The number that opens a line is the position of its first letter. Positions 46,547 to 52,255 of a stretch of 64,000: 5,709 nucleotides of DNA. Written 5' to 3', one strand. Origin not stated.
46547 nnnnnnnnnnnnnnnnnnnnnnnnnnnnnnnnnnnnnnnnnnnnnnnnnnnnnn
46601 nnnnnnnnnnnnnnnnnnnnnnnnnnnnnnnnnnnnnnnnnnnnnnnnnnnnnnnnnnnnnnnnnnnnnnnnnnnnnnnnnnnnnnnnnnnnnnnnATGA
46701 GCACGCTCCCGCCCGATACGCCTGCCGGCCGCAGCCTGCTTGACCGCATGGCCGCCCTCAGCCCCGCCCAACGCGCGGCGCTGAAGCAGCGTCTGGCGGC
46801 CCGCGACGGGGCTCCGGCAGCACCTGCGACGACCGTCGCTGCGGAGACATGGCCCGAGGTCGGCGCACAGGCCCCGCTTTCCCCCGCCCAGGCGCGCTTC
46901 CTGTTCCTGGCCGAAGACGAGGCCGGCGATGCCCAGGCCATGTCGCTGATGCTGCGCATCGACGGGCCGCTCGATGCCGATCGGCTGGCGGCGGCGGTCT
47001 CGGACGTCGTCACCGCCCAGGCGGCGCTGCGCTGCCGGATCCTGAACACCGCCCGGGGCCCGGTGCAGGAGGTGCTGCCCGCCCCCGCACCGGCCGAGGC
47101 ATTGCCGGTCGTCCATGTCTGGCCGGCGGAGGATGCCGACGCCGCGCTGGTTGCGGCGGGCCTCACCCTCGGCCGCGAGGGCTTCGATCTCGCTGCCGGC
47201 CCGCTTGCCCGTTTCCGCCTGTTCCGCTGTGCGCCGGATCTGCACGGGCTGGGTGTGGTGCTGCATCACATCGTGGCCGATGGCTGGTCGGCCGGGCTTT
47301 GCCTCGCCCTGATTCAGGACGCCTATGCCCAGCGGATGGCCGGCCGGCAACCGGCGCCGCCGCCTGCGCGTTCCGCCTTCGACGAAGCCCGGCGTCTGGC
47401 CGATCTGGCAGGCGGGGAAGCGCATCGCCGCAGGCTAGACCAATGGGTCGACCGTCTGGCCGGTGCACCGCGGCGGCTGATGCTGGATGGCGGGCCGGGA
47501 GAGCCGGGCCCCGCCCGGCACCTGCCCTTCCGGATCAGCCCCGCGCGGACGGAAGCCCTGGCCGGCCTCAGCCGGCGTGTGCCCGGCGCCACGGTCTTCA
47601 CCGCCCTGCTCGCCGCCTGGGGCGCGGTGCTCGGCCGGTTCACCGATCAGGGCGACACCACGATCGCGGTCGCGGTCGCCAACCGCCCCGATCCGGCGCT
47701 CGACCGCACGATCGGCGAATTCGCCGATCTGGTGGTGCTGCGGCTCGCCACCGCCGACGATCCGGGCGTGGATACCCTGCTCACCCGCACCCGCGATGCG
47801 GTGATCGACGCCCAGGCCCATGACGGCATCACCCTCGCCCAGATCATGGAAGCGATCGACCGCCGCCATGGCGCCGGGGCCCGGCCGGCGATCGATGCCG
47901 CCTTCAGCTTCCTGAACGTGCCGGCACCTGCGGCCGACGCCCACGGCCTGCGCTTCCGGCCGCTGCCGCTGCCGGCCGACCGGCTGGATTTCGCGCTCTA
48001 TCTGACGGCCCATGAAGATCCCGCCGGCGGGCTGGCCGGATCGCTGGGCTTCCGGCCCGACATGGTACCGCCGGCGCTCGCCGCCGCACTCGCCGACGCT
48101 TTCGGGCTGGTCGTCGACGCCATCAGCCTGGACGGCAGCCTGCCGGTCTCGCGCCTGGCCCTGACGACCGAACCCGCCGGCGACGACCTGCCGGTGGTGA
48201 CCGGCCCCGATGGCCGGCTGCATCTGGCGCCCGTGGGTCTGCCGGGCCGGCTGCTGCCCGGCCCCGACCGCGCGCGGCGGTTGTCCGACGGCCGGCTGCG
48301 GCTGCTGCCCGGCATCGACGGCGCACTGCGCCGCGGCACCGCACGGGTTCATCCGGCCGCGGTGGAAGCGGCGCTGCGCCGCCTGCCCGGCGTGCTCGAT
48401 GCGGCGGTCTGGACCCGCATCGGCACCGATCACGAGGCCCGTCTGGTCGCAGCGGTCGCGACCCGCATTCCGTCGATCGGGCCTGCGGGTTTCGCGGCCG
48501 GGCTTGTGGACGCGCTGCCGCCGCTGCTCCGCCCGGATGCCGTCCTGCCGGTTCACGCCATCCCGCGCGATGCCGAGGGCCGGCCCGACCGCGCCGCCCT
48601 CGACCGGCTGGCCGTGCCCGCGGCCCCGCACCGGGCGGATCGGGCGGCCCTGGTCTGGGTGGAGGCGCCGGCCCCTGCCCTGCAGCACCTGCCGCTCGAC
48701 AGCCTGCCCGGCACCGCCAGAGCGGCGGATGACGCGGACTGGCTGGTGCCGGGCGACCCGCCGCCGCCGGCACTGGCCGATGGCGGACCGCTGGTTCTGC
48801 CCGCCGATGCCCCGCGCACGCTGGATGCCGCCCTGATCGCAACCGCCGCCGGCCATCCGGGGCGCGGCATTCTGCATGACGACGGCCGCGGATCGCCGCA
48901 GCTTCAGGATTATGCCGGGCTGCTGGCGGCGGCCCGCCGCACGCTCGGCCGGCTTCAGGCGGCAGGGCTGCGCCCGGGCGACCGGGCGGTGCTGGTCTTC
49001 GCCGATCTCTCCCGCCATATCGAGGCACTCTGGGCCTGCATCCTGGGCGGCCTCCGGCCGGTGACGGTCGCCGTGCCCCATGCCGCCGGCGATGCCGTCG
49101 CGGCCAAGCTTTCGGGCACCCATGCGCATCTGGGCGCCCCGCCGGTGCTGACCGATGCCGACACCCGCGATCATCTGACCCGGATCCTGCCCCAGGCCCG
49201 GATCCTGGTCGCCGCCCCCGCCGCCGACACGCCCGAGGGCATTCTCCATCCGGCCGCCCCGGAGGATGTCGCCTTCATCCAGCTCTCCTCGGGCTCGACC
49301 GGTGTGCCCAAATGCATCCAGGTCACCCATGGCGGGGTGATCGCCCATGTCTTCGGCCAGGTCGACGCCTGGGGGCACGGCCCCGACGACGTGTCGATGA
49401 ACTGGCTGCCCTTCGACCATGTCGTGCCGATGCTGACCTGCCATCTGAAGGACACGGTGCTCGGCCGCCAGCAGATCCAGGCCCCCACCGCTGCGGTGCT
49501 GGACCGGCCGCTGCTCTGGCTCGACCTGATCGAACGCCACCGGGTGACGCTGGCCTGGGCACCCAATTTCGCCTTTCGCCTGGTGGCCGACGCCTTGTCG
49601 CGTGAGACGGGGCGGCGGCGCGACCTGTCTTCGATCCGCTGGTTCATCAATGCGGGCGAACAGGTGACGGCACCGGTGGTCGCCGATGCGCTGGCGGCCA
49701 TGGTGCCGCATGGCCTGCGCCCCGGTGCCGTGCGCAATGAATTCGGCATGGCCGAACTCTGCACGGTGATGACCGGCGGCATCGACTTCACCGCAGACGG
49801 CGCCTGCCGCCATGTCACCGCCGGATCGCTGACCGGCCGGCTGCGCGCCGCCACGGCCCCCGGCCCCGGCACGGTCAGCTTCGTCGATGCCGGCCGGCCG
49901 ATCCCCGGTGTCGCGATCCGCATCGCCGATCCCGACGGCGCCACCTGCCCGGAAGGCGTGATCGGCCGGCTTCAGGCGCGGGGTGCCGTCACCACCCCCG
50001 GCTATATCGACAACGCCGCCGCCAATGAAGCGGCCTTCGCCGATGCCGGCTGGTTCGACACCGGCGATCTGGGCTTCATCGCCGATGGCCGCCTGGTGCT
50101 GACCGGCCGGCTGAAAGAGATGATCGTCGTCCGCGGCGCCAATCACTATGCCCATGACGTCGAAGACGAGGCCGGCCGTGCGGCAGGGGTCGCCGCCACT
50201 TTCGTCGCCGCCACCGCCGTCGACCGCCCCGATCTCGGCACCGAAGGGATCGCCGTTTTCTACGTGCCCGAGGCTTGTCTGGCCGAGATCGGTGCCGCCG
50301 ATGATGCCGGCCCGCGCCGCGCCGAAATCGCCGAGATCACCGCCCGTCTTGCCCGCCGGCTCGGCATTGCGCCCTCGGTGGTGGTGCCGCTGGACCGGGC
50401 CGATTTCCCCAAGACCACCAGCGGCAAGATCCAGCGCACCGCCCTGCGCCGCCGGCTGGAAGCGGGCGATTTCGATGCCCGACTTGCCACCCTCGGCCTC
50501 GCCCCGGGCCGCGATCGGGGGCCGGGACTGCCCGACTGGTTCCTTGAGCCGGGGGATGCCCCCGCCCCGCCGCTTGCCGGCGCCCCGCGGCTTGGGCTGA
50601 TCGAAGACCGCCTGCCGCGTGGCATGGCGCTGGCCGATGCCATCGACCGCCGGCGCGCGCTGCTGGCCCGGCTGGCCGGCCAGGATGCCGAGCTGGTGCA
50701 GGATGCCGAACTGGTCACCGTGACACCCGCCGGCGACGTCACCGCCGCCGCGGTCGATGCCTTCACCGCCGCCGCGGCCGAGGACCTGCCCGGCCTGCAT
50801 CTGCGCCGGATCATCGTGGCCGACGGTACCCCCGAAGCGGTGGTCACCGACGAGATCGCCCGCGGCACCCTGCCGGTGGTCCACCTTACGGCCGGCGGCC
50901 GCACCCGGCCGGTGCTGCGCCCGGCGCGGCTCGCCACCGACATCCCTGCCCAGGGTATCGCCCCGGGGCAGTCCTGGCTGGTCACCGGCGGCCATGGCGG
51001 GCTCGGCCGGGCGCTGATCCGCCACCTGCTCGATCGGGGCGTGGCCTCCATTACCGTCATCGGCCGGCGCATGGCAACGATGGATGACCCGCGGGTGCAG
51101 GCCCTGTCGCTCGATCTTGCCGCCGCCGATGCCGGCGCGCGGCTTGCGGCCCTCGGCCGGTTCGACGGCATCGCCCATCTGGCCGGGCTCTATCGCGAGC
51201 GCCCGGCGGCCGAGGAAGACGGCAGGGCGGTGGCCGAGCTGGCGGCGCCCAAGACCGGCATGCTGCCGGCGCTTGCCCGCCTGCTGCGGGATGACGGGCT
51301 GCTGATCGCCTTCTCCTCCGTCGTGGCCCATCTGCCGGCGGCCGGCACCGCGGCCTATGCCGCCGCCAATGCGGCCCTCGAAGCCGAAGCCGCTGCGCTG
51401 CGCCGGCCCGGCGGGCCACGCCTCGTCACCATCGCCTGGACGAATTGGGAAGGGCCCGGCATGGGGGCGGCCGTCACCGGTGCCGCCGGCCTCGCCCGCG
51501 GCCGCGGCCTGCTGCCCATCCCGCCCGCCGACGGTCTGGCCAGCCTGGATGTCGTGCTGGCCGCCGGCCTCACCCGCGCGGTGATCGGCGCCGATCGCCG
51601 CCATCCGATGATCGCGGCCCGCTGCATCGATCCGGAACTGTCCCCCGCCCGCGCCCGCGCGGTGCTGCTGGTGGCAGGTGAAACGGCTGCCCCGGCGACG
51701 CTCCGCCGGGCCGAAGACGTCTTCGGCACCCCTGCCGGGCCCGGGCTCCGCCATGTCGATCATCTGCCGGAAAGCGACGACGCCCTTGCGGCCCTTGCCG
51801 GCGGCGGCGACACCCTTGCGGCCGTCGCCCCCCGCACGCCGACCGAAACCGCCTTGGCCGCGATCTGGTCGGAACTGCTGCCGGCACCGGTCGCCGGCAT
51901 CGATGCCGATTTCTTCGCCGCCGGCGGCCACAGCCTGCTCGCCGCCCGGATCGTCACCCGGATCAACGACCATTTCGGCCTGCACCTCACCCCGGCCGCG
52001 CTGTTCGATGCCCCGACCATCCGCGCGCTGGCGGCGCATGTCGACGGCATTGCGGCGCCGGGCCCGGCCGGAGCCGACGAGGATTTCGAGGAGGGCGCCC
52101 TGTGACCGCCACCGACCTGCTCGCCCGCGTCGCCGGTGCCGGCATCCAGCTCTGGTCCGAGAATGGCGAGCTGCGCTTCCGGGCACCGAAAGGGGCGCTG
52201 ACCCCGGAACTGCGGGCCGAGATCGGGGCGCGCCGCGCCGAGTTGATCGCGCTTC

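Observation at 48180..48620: Vestigial A-domain C-terminal subdomain fossil between the C domain and the acyl-AMP-ligase domain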

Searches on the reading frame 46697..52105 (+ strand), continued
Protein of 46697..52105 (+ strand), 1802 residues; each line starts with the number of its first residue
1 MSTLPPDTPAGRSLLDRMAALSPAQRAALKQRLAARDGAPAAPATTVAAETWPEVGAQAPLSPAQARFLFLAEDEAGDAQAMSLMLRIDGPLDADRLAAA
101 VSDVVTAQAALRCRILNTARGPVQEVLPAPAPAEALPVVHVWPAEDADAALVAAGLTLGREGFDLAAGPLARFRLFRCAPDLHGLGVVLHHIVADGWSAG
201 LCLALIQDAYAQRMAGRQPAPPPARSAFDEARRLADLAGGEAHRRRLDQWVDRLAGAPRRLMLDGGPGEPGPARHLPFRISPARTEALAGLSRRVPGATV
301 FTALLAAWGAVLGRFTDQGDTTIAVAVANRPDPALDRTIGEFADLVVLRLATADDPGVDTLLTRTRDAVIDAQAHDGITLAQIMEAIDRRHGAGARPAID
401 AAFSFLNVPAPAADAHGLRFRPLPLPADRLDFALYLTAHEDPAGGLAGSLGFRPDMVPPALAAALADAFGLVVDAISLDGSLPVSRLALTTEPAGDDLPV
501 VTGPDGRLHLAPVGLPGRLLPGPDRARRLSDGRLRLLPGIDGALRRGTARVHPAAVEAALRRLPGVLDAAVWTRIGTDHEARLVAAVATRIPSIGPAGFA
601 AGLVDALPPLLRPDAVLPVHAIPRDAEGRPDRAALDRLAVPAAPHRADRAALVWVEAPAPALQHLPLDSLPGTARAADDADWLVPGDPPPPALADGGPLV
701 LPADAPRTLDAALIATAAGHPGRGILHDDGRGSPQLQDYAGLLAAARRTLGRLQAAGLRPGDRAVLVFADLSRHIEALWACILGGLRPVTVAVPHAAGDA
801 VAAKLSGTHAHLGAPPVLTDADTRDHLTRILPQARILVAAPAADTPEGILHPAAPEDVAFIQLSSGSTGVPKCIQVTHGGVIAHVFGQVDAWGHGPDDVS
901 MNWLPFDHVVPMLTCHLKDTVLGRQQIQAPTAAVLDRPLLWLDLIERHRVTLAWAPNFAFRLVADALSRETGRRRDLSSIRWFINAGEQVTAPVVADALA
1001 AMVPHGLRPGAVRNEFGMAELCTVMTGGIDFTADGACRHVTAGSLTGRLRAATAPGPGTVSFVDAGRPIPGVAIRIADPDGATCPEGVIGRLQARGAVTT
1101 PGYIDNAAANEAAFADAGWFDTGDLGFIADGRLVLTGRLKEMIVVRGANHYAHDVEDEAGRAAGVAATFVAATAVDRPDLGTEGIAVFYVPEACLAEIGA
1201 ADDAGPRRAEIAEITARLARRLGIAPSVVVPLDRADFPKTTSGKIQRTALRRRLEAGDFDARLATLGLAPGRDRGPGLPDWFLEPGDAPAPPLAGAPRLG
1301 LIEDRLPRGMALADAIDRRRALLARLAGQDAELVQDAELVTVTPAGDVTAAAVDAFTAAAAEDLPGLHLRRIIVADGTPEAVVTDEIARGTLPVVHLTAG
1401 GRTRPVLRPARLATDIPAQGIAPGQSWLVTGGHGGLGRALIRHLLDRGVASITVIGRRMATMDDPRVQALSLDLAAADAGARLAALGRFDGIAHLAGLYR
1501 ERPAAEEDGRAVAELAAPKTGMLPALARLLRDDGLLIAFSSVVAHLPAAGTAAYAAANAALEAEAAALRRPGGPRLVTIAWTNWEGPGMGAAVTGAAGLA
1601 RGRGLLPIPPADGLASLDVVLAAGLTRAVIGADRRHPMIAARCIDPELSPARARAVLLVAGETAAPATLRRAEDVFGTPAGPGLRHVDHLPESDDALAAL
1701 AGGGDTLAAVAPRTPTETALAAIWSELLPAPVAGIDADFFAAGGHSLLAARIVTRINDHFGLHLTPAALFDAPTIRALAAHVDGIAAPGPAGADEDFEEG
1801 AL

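Call 43: find_encoding_contigs(protein=P0002, flank=1500, max_places=2)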
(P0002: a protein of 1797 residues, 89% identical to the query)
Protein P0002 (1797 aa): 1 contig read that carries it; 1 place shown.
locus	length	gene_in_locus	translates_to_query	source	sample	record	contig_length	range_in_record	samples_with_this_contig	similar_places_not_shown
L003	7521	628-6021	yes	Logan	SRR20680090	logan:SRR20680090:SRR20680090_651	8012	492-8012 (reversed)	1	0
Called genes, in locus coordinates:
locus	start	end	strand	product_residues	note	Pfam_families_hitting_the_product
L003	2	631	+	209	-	?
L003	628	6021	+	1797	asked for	PF00668:Condensation, PF00501:AMP-binding, PF00106:adh_short (weak), PF01370:Epimerase, PF08659:KR, PF00550:PP-binding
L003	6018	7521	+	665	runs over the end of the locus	?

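Call 44: find_encoding_contigs(protein=P0003, flank=10000, max_places=2)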
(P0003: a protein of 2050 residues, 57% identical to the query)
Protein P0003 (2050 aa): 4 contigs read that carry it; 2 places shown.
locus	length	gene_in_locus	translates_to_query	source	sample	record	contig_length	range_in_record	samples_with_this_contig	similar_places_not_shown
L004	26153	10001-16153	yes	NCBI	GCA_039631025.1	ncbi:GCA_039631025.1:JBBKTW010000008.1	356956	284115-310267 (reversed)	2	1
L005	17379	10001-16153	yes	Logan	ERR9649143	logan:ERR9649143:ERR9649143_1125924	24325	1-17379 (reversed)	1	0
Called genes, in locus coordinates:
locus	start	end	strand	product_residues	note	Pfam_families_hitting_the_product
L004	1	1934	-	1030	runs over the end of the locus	PF00873:ACR_tran, PF02355:SecD_SecF_C (faint), PF03176:MMPL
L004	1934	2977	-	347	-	PF25917:BSH_RND (weak), PF25919:BSH_CusB (faint), PF25973:BSH_CzcB, PF25954:Beta-barrel_RND_2 (weak), PF25967:RND-MFP_C (weak), PF25989:YknX_C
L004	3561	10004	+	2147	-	PF00668:Condensation, PF00501:AMP-binding, PF00550:PP-binding, PF00668:Condensation, PF00501:AMP-binding, PF13193:AMP-binding_C, PF00550:PP-binding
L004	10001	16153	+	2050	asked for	PF00668:Condensation, PF00501:AMP-binding, PF00106:adh_short, PF08659:KR, PF00550:PP-binding (weak)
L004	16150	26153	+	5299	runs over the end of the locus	-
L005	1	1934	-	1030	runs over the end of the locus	PF00873:ACR_tran, PF02355:SecD_SecF_C (faint), PF03176:MMPL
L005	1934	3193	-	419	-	PF25917:BSH_RND (weak), PF25973:BSH_CzcB, PF25954:Beta-barrel_RND_2 (weak), PF25967:RND-MFP_C (weak), PF25989:YknX_C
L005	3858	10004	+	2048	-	PF00668:Condensation, PF00501:AMP-binding, PF00550:PP-binding, PF00668:Condensation, PF00501:AMP-binding, PF13193:AMP-binding_C, PF00550:PP-binding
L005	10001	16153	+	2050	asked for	PF00668:Condensation, PF00501:AMP-binding, PF00106:adh_short, PF08659:KR, PF00550:PP-binding (weak)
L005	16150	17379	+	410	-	?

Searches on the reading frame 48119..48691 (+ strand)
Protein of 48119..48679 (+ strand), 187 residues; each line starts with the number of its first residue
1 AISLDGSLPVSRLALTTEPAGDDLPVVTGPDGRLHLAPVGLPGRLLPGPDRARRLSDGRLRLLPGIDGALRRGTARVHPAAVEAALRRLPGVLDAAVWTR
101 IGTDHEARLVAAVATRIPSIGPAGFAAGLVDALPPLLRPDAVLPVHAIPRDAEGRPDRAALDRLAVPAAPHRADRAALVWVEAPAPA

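Call 7: search_protein_families(library=pfam, proteins=[window:48119-48679:+], max_evalue=1)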
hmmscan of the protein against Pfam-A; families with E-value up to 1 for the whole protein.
window:48119-48679:+ (187 aa): 1 family
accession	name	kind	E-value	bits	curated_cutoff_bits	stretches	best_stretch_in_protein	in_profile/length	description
PF13193.12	AMP-binding_C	-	0.0035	18.7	24.5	1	82-154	2-75/76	AMP-binding enzyme C-terminal domain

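Call 17: find_homologous_proteins(query=window:48134-48691:+, max_evalue=0.001)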
Query window:48134-48691:+: 8000 candidates shared short words with the query, none scored E <= 0.001.

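Call 77: predict_structure(alignment_id=A5)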
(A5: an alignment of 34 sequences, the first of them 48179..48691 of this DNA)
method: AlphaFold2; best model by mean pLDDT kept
length: 171 residues; sequences in the alignment: 34
mean_pLDDT: 81.6   pTM: 0.72
mean pLDDT of the five models: 81.6, 81.5, 81.2, 80.7, 74.6
residues with pLDDT >= 90: 61; 70-90: 79; 50-70: 14; < 50: 17
segments of 3 or more residues with pLDDT < 50: 147-162
pLDDT, mean of each block of 10 residues (from residue 1): 71 84 86 89 87 92 96 94 86 82 81 95 92 94 64 38 60 55
secondary structure, 60 per line:
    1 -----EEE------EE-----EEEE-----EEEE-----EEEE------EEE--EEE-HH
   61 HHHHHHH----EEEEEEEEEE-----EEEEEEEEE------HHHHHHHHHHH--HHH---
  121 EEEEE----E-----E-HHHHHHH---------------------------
elements in order: E6-8 E22-25 E31-34 E40-43 E50-52 E55-57 H59-67 E72-81 E87-95 H102-112 E121-125 H138-144

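Call 79: fold_search(model_id=the predicted structure, library=pdb)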
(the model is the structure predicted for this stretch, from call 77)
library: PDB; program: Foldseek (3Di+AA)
matches with E <= 10: 1001; with E <= 0.001: 385
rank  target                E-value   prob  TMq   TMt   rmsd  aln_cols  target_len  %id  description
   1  7thq_B                2.7e-10  1.00  0.47  0.20   6.0       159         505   27  Crystal structure of PltF trapped with PigG using a proline adenosine vinylsulfonamide inhibitor (released 2022-11-30)
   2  3vnq                  4.4e-10  1.00  0.48  0.18  13.3       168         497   26  Co-crystal structure of NRPS adenylation protein CytC1 with ATP from streptomyces (released 2013-01-23)
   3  6o6e_B                9.3e-10  1.00  0.48  0.20   5.9       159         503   27  Crystal structure of PltF trapped with PltL using a proline adenosine vinylsulfonamide inhibitor (released 2020-04-08)
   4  5n9w_B                1.4e-09  1.00  0.47  0.19  10.9       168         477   27  Structure of adenylation domain THR1 involved in the biosynthesis of 4-chlorothreonine in Streptomyces SP.OH-5093, apo (released 2017-07-26)
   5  5n9x_A                1.6e-09  1.00  0.46  0.18  11.4       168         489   26  Structure of adenylation domain THR1 involved in the biosynthesis of 4-chlorothreonine in Streptomyces SP.OH-5093, lig (released 2017-07-26)
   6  6h1b_E                2.0e-09  1.00  0.48  0.21   5.6       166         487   22  Structure of amide bond synthetase Mcba K483A mutant from Marinactinospora thermotolerans (released 2018-09-05)
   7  6m2o_A                3.0e-09  1.00  0.54  0.22   4.7       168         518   23  Double mutant(H333A/I334A) crystal structure of benzoate coenzyme A ligase (released 2021-01-13)
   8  5n9w_A                3.0e-09  1.00  0.47  0.18  12.1       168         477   26  Structure of adenylation domain THR1 involved in the biosynthesis of 4-chlorothreonine in Streptomyces SP.OH-5093, apo (released 2017-07-26)
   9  6h1b_A                3.4e-09  1.00  0.45  0.18  10.8       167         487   22  Structure of amide bond synthetase Mcba K483A mutant from Marinactinospora thermotolerans (released 2018-09-05)
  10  6sq8_B                3.4e-09  1.00  0.44  0.17  10.9       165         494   22  Structure of amide bond synthetase McbA from Marinactinospora thermotolerans (released 2020-04-22)
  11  4rlf_A                3.6e-09  1.00  0.53  0.21   4.7       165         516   23  Crystal structure of a benzoate coenzyme A ligase with p-Toluic acid and o-Toluic acid (released 2015-09-30)
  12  1amu_A                3.9e-09  1.00  0.47  0.17  11.3       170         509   22  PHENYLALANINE ACTIVATING DOMAIN OF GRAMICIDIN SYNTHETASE 1 IN A COMPLEX WITH AMP AND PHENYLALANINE (released 1998-07-01)
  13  5n9x_B                3.9e-09  1.00  0.47  0.18  10.9       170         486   26  Structure of adenylation domain THR1 involved in the biosynthesis of 4-chlorothreonine in Streptomyces SP.OH-5093, lig (released 2017-07-26)
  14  6sq8_E                3.9e-09  1.00  0.47  0.20   5.6       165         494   22  Structure of amide bond synthetase McbA from Marinactinospora thermotolerans (released 2020-04-22)
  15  3vnr                  4.1e-09  1.00  0.47  0.18  13.5       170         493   26  Co-crystal structure of NRPS adenylation protein CytC1 with aminobutyric acid and AMP from streptomyces (released 2013-01-23)
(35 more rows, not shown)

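Call 85: search_solved_structures(query=A5, max_evalue=0.001, show_alignments=0)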
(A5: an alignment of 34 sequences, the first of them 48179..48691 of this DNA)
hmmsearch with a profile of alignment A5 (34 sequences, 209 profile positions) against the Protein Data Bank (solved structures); distinct sequences matched with E-value up to 0.001: 194 (the best 60 are shown).
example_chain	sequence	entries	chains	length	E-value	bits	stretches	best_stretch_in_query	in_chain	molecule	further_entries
6mfy_A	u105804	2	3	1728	1.3e-73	250.3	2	11-158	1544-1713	Linear gramicidin synthase subunit A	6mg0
6mfz_A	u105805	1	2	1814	1.4e-73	250.1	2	11-158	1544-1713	Linear gramicidin synthase subunit A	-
9be3_A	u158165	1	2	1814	1.4e-73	250.1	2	11-158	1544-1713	Linear gramicidin synthase subunit A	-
9be4_A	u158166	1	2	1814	1.4e-73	250.1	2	11-158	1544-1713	Linear gramicidin synthase subunit A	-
9meh_A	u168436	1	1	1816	1.4e-73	250.1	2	11-158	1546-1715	Linear gramicidin synthase subunit A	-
8xjz_C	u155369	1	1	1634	1.9e-53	184.3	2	6-157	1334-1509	Peptide synthetase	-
6p1j_A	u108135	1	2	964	9.2e-41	142.9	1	4-157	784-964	Txo2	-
9bfd_B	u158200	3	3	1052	1.7e-40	142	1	10-158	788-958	Tyrocidine synthase 2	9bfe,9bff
4d4g_A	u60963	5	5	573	7.2e-37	130.2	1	9-157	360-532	APNAA1 | APNA A1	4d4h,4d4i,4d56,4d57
4gr5_A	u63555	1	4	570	1.3e-36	129.3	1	11-158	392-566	Non-ribosomal peptide synthetase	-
8hlk_A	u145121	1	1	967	3.2e-36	128.1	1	10-157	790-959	Microcystin synthetase B (Fragment)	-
9bfd_A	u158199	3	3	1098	7.9e-36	126.8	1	4-159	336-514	Tyrocidine synthase 1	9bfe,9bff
5u89_A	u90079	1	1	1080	1.3e-35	126.1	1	10-158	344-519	Amino acid adenylation domain protein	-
1amu_A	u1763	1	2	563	3.5e-35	124.7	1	4-158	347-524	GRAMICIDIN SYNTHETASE 1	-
6ea3_B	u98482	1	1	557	1.5e-34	122.6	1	5-157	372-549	adenylation domain of Fuscachelin synthetase component H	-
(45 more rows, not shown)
